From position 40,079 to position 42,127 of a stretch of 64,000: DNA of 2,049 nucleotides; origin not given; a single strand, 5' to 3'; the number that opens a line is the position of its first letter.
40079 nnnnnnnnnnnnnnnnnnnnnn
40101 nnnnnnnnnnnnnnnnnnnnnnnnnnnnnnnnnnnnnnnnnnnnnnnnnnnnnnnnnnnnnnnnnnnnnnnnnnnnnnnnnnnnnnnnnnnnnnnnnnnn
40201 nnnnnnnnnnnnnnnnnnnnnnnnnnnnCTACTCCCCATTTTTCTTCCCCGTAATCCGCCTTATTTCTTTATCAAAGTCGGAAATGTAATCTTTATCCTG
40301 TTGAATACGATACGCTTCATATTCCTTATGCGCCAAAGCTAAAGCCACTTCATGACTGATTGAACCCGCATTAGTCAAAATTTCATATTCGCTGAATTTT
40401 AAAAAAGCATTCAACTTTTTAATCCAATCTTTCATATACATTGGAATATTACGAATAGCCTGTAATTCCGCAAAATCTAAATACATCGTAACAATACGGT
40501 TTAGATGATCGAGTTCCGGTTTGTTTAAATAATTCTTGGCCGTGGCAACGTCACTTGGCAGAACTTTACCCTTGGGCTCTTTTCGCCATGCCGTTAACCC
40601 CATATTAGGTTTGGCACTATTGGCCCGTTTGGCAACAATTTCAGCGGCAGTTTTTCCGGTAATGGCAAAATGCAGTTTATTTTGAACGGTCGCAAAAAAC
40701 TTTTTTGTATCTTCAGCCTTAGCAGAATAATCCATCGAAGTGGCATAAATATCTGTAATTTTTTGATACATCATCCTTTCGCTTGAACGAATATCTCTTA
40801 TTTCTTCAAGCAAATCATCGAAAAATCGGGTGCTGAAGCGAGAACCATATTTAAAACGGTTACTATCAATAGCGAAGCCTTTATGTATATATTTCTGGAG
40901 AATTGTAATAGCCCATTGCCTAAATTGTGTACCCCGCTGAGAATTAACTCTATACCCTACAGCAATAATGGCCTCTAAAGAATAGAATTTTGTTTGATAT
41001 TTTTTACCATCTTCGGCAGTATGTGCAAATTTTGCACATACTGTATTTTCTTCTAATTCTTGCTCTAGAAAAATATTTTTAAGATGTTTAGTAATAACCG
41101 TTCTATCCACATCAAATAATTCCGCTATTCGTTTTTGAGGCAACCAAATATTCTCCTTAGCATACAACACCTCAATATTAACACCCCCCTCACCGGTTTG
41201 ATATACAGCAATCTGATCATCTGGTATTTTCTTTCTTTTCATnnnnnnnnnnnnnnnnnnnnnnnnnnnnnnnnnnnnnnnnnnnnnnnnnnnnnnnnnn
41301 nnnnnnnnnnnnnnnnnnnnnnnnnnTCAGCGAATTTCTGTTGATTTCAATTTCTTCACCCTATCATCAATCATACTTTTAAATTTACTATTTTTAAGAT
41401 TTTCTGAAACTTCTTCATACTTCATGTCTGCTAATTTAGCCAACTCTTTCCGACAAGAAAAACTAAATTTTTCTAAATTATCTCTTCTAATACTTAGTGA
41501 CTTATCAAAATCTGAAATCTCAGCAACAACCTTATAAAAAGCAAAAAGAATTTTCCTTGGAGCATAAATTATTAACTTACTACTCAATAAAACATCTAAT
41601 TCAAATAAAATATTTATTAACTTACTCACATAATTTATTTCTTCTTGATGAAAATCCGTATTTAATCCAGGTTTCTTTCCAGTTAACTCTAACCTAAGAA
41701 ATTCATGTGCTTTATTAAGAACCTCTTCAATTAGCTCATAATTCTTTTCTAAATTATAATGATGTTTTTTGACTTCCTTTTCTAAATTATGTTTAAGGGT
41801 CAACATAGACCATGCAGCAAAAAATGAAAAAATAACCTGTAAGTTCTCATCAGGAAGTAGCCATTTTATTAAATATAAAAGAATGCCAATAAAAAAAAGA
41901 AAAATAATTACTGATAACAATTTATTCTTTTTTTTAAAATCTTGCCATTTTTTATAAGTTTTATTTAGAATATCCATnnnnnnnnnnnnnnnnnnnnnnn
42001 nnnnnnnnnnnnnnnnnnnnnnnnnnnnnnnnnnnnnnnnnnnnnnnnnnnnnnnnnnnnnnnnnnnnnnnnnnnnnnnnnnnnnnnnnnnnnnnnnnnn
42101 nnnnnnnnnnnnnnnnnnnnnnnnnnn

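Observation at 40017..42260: RhuM-containing mini-island flanked by tRNA-Ser(GGA) and a diverged direct repeat of the tRNA 5' half plus its upstream flank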

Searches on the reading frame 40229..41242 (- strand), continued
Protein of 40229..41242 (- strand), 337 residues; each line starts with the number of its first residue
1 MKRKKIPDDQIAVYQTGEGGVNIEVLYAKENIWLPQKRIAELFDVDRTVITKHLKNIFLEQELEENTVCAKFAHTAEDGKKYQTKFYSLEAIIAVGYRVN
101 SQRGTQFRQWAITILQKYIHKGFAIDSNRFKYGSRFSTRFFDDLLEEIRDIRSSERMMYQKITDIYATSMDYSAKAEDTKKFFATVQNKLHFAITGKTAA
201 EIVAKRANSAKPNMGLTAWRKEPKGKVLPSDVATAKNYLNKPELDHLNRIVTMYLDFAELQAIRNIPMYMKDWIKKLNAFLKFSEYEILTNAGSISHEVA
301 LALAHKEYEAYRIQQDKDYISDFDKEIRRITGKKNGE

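Call 83: predict_structure(alignment_id=A5)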
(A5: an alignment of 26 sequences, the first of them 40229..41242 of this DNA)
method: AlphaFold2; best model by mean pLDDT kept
length: 337 residues; sequences in the alignment: 26
mean_pLDDT: 47.0   pTM: 0.30
mean pLDDT of the five models: 47.0, 44.1, 42.9, 40.6, 39.3
residues with pLDDT >= 90: 0; 70-90: 0; 50-70: 123; < 50: 214
segments of 3 or more residues with pLDDT < 50: 1-34, 67-90, 113-159, 163-193, 213-218, 259-304, 310-312, 314-324, 333-337
pLDDT, mean of each block of 10 residues (from residue 1): 43 42 42 51 62 57 49 36 41 52 55 46 29 28 39 47 45 37 44 52 61 49 62 64 57 52 42 44 41 43 49 46 48 45
secondary structure, 60 per line:
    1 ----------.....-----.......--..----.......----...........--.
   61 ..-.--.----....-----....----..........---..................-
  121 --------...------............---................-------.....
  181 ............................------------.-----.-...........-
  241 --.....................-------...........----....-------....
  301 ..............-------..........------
elements in order: E11-15 E21-27 H36-42 H47-57 E72-75 E81-84 H89-98 H102-119 H138-149 H153-168 H176-208 H229-239 H243-263 H271-281 H286-289 H297-314 H322-331

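Call 84: search_solved_structures(query=A4, max_evalue=5)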
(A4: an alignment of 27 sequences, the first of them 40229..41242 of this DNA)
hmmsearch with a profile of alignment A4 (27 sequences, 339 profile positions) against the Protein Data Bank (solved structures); distinct sequences matched with E-value up to 5: 1.
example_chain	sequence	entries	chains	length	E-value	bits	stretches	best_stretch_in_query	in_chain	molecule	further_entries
3j6x_26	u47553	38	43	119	1.5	11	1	155-233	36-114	40S ribosomal protein S26 | 40S ribosomal protein S26-A | eS26 (yeast S26)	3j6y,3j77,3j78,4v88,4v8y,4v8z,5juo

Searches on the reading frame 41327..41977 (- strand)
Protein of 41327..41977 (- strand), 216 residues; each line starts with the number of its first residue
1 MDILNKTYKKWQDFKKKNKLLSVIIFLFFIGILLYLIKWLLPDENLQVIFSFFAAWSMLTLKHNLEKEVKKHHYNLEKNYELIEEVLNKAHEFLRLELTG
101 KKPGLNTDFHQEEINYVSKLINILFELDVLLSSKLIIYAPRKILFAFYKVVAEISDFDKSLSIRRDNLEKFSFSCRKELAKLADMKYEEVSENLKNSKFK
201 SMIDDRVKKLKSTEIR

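Call 7: search_protein_families(library=pfam, proteins=[window:41327-41977:-], max_evalue=0.01)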
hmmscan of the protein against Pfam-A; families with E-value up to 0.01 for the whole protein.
window:41327-41977:- (216 aa): 0 families

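Call 8: search_protein_families(library=padloc, proteins=[window:41327-41977:-], max_evalue=0.1)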
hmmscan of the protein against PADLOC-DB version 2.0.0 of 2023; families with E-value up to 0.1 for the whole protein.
window:41327-41977:- (216 aa): 1 family
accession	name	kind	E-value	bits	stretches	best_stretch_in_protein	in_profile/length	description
PDLC04860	PDC-S05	-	0.016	13.1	0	86-211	12-136/141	-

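Call 27: find_homologous_proteins(query=window:41327-41977:-, max_evalue=0.01)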
Query window:41327-41977:- (216 aa): 1 proteins with E <= 0.01 among 368 candidates.
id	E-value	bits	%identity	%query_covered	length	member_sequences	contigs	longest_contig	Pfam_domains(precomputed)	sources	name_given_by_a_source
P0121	2.9e-131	454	100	100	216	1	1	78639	-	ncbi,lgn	-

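Call 38: search_protein_representatives(protein=window:41327-41977:-)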
Query: 216 residues. Proteins with E-value up to 0.001 (for the whole library): 1; up to 1e-10: 1; up to 1e-30: 1. The best 1 are listed.
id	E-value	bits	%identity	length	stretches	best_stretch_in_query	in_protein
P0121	9.2e-132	453.5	100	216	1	1-216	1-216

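Call 57: predict_structure(protein=window:41327-41977:-)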
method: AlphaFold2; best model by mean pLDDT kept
length: 216 residues; sequences in the alignment: 1
mean_pLDDT: 54.6   pTM: 0.32
mean pLDDT of the five models: 54.6, 51.5, 48.3, 46.8, 41.4
residues with pLDDT >= 90: 0; 70-90: 42; 50-70: 65; < 50: 109
segments of 3 or more residues with pLDDT < 50: 68-77, 100-109, 111-115, 128-140, 157-200, 202-204, 206-216
pLDDT, mean of each block of 10 residues (from residue 1): 80 78 78 76 66 56 49 48 58 56 42 49 48 42 56 51 40 44 44 47 47 37
secondary structure, 60 per line:
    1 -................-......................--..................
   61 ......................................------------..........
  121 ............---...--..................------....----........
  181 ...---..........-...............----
elements in order: H2-17 H19-40 H43-98 H111-132 H141-158 H165-168 H173-183 H187-196 H198-212
